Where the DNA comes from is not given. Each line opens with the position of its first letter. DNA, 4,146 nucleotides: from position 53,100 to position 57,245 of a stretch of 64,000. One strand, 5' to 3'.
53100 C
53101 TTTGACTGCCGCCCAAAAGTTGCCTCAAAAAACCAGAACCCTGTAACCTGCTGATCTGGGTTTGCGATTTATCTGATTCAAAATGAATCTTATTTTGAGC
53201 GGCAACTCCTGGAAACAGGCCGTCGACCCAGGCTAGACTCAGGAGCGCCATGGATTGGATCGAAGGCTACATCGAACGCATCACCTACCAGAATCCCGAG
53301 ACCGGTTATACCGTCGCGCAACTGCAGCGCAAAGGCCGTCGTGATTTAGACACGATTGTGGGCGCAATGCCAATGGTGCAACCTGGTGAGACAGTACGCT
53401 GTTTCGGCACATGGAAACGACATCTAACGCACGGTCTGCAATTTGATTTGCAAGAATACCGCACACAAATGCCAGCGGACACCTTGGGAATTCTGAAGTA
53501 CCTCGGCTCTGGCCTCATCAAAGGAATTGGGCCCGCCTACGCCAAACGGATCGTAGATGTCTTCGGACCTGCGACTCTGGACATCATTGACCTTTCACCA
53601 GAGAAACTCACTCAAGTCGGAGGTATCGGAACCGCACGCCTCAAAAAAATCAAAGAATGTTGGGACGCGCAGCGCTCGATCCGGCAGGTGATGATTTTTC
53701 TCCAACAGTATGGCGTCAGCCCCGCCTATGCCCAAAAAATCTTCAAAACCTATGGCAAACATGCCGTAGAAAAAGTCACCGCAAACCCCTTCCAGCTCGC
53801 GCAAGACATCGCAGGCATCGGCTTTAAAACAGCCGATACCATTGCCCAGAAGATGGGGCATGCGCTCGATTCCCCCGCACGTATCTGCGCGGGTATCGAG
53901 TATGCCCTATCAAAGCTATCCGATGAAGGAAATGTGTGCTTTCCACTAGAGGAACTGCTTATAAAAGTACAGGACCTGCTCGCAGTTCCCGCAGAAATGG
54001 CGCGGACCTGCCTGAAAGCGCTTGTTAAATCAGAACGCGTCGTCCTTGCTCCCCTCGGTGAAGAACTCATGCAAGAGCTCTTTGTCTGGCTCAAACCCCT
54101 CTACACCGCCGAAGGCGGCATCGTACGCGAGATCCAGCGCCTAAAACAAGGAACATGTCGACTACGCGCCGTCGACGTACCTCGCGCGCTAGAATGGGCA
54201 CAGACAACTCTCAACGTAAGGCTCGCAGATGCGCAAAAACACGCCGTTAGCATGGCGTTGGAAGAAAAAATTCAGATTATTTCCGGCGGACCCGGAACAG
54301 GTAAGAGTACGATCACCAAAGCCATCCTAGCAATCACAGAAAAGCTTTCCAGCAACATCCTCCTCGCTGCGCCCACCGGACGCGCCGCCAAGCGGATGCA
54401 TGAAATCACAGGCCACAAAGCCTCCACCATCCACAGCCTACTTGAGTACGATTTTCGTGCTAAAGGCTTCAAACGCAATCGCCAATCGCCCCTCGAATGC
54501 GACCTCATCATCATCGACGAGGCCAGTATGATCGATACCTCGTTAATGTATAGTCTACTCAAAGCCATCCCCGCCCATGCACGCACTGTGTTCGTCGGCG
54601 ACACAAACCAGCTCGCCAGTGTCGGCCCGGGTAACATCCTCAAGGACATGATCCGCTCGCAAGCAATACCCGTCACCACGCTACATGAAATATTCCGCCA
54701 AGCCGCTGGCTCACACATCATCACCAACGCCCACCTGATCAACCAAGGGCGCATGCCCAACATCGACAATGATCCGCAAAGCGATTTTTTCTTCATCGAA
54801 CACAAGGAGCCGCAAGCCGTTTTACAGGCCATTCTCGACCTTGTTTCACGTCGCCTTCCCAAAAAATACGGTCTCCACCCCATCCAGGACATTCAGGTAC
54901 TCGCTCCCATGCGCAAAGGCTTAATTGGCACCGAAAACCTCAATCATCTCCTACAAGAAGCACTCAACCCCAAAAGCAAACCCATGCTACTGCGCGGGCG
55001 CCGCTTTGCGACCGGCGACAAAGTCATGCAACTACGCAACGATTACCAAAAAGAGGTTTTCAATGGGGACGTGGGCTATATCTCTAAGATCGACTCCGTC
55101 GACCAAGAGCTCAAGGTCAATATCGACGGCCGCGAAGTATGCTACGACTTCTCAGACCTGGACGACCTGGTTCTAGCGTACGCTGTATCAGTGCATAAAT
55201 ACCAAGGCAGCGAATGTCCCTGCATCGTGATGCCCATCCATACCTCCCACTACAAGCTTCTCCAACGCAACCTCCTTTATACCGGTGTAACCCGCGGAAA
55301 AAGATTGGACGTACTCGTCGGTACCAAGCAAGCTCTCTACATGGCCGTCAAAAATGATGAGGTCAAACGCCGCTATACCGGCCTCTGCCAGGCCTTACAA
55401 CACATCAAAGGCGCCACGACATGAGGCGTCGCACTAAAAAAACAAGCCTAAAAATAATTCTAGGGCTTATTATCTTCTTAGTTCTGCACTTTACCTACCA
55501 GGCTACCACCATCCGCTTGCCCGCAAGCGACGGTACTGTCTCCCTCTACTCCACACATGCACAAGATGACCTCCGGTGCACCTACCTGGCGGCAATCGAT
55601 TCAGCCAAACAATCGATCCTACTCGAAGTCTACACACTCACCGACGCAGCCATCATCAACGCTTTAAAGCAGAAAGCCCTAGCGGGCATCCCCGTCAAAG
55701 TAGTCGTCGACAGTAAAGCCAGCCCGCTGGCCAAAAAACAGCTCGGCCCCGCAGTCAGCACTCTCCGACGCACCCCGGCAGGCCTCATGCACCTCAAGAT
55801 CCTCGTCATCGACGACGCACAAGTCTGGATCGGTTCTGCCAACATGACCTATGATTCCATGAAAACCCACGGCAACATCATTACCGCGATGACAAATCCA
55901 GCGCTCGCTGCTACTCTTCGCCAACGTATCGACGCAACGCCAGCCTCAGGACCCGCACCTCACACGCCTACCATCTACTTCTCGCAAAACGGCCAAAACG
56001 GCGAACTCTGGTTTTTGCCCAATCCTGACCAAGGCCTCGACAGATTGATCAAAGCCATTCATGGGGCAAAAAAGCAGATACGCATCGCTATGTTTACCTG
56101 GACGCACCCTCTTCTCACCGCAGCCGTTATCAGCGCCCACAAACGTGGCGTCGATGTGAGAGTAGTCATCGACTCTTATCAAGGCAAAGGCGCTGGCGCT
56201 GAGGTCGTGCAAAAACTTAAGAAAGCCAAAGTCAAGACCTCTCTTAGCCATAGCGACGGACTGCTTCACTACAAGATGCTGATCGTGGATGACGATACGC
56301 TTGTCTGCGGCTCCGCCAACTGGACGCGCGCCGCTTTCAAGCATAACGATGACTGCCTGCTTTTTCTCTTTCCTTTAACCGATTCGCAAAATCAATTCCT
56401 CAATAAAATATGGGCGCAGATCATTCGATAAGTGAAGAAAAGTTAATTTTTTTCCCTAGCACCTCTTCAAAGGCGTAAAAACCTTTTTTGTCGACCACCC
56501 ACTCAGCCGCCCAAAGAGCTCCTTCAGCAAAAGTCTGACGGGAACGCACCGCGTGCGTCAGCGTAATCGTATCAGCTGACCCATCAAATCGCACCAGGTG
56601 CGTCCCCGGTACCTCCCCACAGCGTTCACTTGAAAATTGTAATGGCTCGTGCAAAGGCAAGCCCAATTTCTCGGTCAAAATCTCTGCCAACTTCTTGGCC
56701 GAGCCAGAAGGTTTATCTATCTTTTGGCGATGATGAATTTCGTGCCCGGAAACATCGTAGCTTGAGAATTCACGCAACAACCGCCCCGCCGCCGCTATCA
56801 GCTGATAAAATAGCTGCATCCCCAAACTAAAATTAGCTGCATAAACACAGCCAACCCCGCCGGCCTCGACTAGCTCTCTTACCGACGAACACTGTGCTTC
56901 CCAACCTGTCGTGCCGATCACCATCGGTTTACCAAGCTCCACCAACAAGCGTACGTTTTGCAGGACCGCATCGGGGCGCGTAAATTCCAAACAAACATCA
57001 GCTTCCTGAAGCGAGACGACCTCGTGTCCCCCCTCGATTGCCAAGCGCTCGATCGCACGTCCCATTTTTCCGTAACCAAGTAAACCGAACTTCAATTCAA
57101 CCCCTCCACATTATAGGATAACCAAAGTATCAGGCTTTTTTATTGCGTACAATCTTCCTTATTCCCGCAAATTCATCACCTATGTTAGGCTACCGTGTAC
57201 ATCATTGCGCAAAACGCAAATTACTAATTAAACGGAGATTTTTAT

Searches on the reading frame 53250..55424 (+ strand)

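Call 74: search_protein_families(library=pfam, proteins=[window:53250-55424:+], max_evalue=0.0001)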
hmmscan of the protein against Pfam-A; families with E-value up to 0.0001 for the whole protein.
window:53250-55424:+ (724 aa): 13 families
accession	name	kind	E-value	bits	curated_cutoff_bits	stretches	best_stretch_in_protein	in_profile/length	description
PF13245.12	AAA_19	-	5.3e-44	150.1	25.1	1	329-460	1-134/134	AAA domain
PF13604.12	AAA_30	-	6.7e-42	143.8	27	1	325-503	2-174/191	AAA domain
PF14490.11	HHH_RecD2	-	3.5e-38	129.8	27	1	141-230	2-92/92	ATP-dependent RecD2 DNA helicase HHH domain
PF23139.1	OB_YrrC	-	3.5e-23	81.8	27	1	1-75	1-76/76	ATP-dependent DNA helicase YrrC, OB-fold domain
PF18335.7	SH3_13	-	1e-21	76.9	41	1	564-624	1-64/65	ATP-dependent RecD-like DNA helicase SH3 domain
PF13538.12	UvrD_C_2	-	2e-15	56.8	27.4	1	642-689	1-51/52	UvrD-like helicase C-terminal domain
PF14520.12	HHH_5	-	2.8e-12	47.3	27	1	90-137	7-54/57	Helix-hairpin-helix domain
PF13086.12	AAA_11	-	5.6e-11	43.1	27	1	325-383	2-68/257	AAA domain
PF01443.25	Viral_helicase1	-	1e-06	29.2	21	0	343-456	2-98/228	Viral superfamily 1 RNA helicase core domain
PF05127.21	NAT10_TcmA_helicase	-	1.1e-06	29.1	22.7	1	343-441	1-114/176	RNA cytidine acetyltransferase NAT10/TcmA, helicase domain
PF02562.22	PhoH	-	7.2e-06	26.1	27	0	327-388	7-70/205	PhoH-like protein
PF05970.20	PIF1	-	1.6e-05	25.1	25.9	1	338-436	21-122/223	PIF1-like helicase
PF00580.27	UvrD-helicase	-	9.1e-05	22.7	23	0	327-385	3-63/271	UvrD/REP helicase N-terminal domain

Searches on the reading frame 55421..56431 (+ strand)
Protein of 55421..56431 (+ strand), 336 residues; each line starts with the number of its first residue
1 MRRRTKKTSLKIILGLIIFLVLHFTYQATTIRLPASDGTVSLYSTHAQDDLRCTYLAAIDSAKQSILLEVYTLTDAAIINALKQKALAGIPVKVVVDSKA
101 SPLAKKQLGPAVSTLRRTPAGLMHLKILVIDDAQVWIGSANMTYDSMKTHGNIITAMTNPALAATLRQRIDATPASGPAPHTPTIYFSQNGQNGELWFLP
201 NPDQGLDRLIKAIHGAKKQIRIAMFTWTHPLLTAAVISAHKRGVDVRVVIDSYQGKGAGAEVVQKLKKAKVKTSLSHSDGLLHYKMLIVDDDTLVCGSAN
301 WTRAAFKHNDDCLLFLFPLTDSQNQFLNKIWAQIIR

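Call 74: search_protein_families(library=pfam, proteins=[window:55421-56431:+], max_evalue=0.0001)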
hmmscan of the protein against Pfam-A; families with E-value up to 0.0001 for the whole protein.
window:55421-56431:+ (336 aa): 5 families
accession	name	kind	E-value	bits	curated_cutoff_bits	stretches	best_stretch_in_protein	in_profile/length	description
PF13091.12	PLDc_2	-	1.1e-45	155.2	27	2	209-316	1-115/132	PLD-like domain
PF00614.28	PLDc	-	1.6e-13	50.4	21.9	2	121-146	3-28/28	Phospholipase D Active site motif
PF13090.12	PP_kinase_C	-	4.2e-07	30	25.8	0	62-171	27-140/172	Polyphosphate kinase C-terminal domain 2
PF11495.14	Regulator_TrmB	-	4.9e-06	26.4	22.2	0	196-273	2-81/233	Archaeal transcriptional regulator TrmB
PF07894.18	SACK1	-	2.8e-05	24.2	21.4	0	120-158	216-254/274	Scaffolding anchor of CK1 domain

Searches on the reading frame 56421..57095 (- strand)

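Call 74: search_protein_families(library=pfam, proteins=[window:56421-57095:-], max_evalue=0.0001)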
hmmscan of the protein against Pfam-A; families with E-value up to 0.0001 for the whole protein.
window:56421-57095:- (224 aa): 2 families
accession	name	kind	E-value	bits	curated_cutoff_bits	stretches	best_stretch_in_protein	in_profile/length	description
PF05173.19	DapB_C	-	3e-30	105.2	27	1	92-213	1-121/121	Dihydrodipicolinate reductase, C-terminus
PF01113.26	DapB_N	-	7e-16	58.9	25.6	1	29-89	65-124/124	Dihydrodipicolinate reductase, N-terminus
